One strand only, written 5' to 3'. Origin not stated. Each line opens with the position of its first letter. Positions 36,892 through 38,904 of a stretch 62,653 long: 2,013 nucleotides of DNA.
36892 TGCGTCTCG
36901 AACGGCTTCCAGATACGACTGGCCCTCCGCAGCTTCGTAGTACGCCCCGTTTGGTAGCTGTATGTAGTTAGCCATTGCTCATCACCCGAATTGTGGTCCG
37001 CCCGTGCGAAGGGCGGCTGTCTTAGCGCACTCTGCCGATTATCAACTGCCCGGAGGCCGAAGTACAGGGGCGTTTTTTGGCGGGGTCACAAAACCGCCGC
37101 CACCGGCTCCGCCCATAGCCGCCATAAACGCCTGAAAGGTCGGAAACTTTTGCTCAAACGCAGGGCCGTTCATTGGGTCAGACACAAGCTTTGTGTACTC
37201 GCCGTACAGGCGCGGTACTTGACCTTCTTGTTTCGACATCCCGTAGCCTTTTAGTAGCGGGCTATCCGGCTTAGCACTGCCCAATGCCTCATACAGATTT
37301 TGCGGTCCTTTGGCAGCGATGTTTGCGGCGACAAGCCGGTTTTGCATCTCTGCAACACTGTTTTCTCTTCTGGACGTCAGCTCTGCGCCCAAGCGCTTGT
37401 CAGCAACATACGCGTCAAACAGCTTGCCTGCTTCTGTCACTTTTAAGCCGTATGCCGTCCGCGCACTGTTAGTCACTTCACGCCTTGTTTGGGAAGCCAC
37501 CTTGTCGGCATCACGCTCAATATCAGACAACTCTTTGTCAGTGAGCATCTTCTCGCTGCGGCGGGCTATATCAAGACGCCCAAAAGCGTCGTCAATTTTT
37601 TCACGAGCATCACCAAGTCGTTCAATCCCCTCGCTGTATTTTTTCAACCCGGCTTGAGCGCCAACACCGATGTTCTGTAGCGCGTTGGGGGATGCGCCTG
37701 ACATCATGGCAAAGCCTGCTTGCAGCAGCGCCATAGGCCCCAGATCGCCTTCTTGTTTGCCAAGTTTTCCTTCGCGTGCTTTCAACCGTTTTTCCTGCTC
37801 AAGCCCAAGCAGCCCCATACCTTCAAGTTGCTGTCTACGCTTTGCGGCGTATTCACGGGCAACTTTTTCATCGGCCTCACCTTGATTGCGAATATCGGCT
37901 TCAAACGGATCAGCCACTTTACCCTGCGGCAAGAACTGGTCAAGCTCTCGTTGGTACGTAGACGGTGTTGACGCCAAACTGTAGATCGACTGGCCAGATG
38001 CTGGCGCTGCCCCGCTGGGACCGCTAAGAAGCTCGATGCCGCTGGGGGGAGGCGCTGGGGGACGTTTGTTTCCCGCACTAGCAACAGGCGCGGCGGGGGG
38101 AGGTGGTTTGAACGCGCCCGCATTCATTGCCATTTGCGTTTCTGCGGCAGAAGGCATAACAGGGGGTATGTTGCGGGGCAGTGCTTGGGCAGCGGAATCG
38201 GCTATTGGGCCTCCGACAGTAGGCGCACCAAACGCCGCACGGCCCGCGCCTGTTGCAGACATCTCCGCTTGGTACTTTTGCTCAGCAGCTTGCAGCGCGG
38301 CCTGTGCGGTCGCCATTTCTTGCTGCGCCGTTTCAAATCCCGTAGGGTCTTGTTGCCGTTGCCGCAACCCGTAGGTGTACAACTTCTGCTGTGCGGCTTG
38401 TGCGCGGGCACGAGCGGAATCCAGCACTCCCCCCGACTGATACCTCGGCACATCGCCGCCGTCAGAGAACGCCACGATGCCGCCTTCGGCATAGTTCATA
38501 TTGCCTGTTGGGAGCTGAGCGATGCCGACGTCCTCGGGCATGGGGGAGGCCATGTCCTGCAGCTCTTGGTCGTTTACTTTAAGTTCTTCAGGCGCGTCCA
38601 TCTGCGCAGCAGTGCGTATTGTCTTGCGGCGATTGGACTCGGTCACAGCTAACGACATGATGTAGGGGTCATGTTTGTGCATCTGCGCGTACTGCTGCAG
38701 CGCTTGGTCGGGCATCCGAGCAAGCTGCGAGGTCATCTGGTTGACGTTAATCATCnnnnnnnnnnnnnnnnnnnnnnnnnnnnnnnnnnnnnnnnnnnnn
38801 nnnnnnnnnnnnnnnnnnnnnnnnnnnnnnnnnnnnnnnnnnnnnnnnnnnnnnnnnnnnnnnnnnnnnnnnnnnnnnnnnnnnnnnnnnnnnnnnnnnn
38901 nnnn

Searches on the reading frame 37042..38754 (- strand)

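Call 10: search_protein_families(library=phrogs, proteins=[window:37042-38754:-], max_evalue=0.001)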
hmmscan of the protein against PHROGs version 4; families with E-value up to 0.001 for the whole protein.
window:37042-38754:- (570 aa): 0 families

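Call 11: search_protein_families(library=pfam, proteins=[window:37042-38754:-], max_evalue=0.01)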
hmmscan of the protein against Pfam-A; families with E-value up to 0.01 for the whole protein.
window:37042-38754:- (570 aa): 0 families

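Call 96: search_protein_families(library=ncbifam, proteins=[window:37042-38754:-], max_evalue=0.1)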
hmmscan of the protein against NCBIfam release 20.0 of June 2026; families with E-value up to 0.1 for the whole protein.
window:37042-38754:- (570 aa): 1 family
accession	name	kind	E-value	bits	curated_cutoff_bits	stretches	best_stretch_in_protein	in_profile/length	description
TIGR01280.1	xseB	equivalog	0.035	14.2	35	0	370-396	27-53/57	exodeoxyribonuclease VII small subunit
